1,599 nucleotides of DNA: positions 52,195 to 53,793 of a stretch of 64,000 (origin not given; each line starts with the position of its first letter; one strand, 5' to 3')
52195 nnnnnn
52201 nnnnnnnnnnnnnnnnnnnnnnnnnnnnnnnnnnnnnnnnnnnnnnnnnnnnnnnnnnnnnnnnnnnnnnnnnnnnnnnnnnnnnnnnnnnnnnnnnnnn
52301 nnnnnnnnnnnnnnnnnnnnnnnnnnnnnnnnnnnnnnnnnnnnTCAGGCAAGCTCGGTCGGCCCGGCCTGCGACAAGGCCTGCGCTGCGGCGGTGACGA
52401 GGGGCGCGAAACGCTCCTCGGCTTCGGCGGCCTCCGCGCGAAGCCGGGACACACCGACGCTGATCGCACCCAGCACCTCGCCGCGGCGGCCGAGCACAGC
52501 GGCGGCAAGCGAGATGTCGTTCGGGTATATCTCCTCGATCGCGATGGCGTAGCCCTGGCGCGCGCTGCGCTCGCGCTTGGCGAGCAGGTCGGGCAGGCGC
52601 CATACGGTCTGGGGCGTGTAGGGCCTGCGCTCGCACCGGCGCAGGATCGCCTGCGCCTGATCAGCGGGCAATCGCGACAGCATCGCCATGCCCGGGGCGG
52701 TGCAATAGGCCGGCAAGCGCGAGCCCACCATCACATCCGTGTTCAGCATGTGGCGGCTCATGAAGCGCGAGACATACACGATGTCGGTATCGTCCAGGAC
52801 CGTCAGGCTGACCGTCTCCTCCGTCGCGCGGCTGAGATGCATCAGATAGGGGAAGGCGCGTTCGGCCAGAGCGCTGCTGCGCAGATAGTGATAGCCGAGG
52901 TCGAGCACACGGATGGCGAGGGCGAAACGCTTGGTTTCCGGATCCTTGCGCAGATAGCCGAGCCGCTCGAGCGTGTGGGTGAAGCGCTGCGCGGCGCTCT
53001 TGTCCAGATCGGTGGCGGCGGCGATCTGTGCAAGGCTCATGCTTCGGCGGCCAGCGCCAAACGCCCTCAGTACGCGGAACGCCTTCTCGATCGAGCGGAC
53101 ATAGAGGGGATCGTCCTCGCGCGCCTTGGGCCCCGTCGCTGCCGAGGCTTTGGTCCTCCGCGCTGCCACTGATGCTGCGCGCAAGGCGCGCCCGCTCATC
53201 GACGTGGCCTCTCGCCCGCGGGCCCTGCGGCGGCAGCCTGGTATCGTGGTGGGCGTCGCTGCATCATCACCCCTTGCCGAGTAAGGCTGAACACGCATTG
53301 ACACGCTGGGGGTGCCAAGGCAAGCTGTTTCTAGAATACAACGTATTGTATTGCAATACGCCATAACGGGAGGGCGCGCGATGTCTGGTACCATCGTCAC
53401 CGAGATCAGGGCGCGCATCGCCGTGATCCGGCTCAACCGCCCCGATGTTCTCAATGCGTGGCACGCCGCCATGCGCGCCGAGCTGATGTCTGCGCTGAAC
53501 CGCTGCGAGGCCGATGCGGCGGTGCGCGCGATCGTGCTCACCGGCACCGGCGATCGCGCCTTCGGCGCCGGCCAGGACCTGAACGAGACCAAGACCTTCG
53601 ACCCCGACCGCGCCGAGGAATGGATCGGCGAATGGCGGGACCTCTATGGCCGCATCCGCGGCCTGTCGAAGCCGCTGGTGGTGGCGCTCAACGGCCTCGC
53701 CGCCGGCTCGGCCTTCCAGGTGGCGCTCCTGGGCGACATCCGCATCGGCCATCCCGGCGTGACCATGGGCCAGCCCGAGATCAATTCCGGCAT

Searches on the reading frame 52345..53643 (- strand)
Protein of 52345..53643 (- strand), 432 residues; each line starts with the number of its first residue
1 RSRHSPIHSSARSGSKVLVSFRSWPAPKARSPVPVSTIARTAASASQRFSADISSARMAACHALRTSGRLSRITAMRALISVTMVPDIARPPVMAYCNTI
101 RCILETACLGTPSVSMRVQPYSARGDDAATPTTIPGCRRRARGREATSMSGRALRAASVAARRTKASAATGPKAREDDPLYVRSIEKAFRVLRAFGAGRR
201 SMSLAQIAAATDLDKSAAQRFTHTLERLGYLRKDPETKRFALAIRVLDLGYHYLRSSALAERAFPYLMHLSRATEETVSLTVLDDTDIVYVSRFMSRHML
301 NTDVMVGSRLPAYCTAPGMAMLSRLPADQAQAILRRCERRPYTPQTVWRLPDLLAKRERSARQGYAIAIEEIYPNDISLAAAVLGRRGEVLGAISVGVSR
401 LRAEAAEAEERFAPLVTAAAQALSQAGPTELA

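Call 71: search_protein_families(library=pfam, proteins=[window:52345-53643:-], max_evalue=0.00001)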
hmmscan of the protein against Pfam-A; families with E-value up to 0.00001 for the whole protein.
window:52345-53643:- (432 aa): 3 families
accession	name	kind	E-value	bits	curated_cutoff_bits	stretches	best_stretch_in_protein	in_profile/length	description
PF01614.24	IclR_C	-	4.2e-34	118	24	1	252-424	2-173/174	Bacterial transcriptional regulator IclR C-terminal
PF09339.16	HTH_IclR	-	6e-18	64.8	22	1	184-235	1-52/52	IclR helix-turn-helix domain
PF12802.13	MarR_2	-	4.6e-06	27.1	27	0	188-239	7-60/61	MarR family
